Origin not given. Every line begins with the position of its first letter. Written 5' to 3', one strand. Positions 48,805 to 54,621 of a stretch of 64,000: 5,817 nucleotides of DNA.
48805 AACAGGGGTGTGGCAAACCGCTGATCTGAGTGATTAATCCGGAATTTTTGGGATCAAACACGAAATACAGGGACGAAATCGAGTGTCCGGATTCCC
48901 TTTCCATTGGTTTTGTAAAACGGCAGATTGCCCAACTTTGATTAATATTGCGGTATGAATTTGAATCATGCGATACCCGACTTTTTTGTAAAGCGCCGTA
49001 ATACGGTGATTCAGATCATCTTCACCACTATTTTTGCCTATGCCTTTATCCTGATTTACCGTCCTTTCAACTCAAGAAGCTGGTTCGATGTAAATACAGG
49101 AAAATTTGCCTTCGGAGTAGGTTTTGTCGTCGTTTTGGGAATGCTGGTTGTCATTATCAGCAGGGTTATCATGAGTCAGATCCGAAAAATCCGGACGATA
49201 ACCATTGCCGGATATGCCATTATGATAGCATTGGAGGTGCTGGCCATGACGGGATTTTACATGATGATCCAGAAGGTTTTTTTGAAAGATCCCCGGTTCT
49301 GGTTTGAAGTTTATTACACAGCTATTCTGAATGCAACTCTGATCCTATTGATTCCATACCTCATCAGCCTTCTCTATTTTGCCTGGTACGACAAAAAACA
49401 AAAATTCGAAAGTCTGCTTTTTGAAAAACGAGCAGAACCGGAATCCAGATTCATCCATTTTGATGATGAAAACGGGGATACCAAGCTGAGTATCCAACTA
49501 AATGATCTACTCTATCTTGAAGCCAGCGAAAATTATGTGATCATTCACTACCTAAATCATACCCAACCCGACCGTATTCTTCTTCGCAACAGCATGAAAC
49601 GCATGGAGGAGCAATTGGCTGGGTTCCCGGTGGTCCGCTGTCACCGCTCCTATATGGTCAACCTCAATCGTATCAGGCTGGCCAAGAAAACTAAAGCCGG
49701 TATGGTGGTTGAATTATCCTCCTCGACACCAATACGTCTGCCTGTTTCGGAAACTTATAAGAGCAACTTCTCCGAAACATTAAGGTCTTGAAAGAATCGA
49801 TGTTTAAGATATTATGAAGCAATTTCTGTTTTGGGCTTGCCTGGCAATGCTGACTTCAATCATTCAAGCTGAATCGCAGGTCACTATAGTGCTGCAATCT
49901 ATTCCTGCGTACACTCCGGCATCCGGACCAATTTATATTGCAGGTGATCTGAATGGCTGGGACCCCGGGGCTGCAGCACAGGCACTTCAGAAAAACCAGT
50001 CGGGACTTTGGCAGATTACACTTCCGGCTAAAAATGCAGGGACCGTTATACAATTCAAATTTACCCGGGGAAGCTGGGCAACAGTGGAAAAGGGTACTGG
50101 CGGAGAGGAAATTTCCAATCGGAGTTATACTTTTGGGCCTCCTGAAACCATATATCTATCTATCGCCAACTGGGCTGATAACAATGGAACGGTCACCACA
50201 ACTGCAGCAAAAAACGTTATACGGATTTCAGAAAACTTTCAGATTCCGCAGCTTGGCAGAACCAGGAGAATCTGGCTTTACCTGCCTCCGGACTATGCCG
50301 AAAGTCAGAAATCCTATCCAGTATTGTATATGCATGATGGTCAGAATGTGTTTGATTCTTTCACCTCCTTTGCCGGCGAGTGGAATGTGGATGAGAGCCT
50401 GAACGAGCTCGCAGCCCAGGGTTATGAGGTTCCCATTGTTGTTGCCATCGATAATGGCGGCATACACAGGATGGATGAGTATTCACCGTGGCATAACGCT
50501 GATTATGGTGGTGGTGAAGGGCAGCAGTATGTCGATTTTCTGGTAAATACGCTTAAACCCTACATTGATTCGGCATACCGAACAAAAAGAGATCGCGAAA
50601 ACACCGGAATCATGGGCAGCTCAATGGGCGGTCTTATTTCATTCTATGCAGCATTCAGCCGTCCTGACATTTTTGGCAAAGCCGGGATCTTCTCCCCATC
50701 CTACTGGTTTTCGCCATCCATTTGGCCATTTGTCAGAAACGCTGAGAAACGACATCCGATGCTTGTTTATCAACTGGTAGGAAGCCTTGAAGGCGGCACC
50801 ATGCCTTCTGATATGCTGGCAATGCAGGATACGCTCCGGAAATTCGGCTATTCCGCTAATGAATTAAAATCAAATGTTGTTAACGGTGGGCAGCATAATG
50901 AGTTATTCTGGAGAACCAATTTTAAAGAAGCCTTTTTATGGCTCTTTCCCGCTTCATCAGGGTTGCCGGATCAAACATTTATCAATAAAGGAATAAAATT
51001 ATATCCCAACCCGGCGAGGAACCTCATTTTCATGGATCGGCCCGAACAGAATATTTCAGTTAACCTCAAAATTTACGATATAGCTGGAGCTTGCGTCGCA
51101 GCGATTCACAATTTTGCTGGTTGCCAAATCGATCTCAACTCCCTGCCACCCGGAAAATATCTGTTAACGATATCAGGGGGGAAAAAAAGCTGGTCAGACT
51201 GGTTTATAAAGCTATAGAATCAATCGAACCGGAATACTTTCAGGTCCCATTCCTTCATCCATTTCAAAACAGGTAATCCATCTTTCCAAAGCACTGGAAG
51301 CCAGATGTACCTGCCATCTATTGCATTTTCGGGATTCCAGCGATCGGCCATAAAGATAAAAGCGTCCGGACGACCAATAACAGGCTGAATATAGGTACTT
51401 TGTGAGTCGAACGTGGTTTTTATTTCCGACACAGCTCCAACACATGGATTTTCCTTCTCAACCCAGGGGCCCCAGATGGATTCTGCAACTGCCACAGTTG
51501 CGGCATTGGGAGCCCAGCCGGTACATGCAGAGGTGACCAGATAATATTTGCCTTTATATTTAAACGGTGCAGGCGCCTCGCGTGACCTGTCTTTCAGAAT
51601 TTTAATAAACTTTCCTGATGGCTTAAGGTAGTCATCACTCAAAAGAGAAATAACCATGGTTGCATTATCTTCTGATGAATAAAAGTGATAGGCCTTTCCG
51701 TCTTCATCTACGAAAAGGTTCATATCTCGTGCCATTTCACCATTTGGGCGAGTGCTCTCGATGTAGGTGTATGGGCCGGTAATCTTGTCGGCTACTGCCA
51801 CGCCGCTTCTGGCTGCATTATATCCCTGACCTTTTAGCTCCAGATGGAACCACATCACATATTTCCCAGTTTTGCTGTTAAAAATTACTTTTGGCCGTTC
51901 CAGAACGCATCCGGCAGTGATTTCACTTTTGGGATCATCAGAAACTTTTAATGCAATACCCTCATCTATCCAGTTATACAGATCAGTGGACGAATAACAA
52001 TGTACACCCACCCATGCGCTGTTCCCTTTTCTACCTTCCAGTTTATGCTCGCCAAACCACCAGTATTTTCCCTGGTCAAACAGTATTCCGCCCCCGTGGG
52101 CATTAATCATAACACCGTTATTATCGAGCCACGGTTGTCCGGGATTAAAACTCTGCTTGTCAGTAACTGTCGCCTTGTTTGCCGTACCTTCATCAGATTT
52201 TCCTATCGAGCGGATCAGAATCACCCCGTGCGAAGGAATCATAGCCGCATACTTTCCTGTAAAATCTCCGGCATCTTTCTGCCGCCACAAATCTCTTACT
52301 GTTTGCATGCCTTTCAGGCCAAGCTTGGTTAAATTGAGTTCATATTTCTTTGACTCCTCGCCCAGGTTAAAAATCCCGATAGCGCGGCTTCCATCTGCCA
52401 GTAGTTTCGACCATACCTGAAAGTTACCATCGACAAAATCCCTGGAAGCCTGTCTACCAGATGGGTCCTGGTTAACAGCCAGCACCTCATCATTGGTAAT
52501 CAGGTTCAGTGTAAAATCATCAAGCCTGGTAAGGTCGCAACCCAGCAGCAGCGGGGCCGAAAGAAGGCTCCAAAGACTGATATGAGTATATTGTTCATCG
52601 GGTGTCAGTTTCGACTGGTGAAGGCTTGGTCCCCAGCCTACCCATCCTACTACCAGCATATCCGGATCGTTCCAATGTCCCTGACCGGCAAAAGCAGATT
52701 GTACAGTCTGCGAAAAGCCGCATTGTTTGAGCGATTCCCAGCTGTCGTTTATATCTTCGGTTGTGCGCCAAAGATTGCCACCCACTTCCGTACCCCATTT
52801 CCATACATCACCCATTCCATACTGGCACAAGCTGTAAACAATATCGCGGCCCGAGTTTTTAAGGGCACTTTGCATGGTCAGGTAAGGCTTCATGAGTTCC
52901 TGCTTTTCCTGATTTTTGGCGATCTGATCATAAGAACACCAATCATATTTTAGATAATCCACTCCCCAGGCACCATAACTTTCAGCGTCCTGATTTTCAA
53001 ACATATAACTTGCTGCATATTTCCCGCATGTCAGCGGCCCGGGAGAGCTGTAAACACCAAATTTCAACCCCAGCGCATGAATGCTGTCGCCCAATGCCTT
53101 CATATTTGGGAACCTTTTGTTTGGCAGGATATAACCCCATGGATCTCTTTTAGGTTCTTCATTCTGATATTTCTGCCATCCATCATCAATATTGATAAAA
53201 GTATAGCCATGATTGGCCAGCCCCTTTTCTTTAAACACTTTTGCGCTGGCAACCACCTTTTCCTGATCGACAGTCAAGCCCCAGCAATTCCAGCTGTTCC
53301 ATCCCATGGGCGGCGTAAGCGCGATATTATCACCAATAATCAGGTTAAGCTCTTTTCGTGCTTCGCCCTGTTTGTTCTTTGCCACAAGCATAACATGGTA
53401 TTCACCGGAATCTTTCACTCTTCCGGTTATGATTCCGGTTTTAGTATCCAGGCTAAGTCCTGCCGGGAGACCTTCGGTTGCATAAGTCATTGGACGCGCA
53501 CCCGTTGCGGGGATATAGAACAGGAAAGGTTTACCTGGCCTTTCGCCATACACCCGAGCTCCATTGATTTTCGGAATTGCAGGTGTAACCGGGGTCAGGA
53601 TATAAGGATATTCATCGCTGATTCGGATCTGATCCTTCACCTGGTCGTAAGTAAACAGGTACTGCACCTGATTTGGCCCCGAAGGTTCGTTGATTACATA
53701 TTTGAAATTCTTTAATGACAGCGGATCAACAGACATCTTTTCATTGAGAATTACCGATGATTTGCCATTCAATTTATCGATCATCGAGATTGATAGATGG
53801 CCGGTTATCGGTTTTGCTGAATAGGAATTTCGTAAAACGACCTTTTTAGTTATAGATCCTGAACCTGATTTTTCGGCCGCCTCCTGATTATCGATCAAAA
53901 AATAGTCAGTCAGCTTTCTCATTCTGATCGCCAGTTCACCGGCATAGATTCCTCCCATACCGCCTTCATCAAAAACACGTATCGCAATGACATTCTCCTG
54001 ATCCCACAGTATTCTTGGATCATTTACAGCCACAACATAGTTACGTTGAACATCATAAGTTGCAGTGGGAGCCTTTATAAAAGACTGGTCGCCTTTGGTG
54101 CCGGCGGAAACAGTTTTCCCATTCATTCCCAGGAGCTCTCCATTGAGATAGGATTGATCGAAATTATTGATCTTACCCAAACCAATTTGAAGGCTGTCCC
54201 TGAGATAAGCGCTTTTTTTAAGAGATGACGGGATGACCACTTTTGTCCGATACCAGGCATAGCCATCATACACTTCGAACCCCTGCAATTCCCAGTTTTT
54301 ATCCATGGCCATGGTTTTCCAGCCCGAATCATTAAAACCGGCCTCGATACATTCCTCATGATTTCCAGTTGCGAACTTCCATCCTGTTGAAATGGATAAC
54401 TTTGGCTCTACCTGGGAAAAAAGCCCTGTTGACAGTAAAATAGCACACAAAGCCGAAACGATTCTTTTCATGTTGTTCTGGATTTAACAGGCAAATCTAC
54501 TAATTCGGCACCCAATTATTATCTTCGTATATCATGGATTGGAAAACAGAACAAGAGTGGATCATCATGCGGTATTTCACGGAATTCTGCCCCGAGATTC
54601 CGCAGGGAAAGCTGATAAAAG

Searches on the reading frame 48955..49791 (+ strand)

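Call 32: search_protein_families(library=pfam, proteins=[window:48955-49791:+], max_evalue=0.00001)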
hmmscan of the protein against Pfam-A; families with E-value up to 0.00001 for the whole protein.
window:48955-49791:+ (278 aa): 1 family
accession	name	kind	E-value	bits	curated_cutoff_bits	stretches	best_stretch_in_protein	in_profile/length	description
PF04397.21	LytTR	-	2.8e-17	63.2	22.6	1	179-276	5-97/98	LytTr DNA-binding domain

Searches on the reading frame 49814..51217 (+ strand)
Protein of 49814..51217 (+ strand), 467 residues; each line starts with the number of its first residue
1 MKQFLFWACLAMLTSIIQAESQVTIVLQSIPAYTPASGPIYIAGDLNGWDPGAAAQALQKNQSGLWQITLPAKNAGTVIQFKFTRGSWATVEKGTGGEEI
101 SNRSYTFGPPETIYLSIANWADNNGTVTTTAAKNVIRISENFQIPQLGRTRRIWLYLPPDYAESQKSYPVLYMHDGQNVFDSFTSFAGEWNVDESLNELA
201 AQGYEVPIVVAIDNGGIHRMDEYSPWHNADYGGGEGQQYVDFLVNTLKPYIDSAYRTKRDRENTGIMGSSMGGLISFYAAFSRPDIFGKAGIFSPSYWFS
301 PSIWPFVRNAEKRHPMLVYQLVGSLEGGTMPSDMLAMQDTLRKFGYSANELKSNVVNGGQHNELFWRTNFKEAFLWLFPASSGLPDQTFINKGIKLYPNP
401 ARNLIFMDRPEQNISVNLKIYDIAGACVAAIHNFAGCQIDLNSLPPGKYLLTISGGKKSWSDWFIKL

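Call 33: search_protein_families(library=pfam, proteins=[window:49814-51217:+], max_evalue=0.00001)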
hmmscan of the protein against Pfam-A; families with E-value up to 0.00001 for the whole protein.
window:49814-51217:+ (467 aa): 2 families
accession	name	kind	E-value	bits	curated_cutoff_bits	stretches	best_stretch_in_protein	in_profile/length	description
PF00756.26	Esterase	-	1e-31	111.1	22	1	146-326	3-194/251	Putative esterase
PF18962.6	Por_Secre_tail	-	2.4e-09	37.8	27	1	396-459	1-68/75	Secretion system C-terminal sorting domain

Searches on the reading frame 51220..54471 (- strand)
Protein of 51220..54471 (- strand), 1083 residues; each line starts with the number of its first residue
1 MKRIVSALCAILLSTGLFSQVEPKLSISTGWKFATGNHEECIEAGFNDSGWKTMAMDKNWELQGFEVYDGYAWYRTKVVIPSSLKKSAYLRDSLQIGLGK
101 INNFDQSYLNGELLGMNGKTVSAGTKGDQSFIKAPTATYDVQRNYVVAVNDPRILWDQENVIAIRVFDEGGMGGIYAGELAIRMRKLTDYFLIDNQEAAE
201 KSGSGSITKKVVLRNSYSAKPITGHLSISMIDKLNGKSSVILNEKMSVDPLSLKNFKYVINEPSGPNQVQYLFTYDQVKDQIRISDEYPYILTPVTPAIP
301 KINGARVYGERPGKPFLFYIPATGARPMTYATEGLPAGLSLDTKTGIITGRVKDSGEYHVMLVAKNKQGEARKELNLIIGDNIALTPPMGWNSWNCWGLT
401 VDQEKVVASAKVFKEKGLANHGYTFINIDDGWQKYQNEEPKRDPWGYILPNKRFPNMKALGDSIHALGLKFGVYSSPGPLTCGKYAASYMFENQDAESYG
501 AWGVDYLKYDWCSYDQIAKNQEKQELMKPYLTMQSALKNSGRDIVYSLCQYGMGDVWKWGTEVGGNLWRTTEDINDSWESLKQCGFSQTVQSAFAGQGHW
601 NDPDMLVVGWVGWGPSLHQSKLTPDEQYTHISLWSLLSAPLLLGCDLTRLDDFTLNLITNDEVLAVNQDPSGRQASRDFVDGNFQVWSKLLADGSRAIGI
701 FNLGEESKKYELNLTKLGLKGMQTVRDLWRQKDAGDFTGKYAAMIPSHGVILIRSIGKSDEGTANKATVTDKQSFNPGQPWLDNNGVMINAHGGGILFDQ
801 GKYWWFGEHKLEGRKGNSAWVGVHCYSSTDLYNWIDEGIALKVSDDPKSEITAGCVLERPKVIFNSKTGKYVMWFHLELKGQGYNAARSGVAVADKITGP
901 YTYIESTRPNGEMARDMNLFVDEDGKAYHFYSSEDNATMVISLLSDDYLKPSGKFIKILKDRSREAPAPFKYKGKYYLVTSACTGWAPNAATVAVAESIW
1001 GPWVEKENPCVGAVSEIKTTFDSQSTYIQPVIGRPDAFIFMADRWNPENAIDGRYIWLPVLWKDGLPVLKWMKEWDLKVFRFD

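Call 74: search_protein_families(library=pfam, proteins=[window:51220-54471:-], max_evalue=0.01)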
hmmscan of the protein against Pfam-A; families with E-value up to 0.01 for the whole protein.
window:51220-54471:- (1083 aa): 6 families
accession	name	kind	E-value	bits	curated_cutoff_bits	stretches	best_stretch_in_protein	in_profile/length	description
PF16499.11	Melibiase_2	-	3.9e-48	164.6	23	1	386-669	1-284/284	Alpha galactosidase A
PF04616.20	Glyco_hydro_43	-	3.5e-22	79.5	32.2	1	821-1012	33-231/288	Glycosyl hydrolases family 43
PF17801.7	Melibiase_C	-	3.6e-17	62.7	22.9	1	681-754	1-70/71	Alpha galactosidase C-terminal beta sandwich domain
PF05345.18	He_PIG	-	1.1e-09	39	24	1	309-370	12-85/96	Putative Ig domain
PF05691.18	Raffinose_syn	-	0.00047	18.6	20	1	389-440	201-249/750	Raffinose synthase or seed imbibition protein Sip1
PF02065.24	Melibiase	-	0.0046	16.4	27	1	388-477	42-126/347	Melibiase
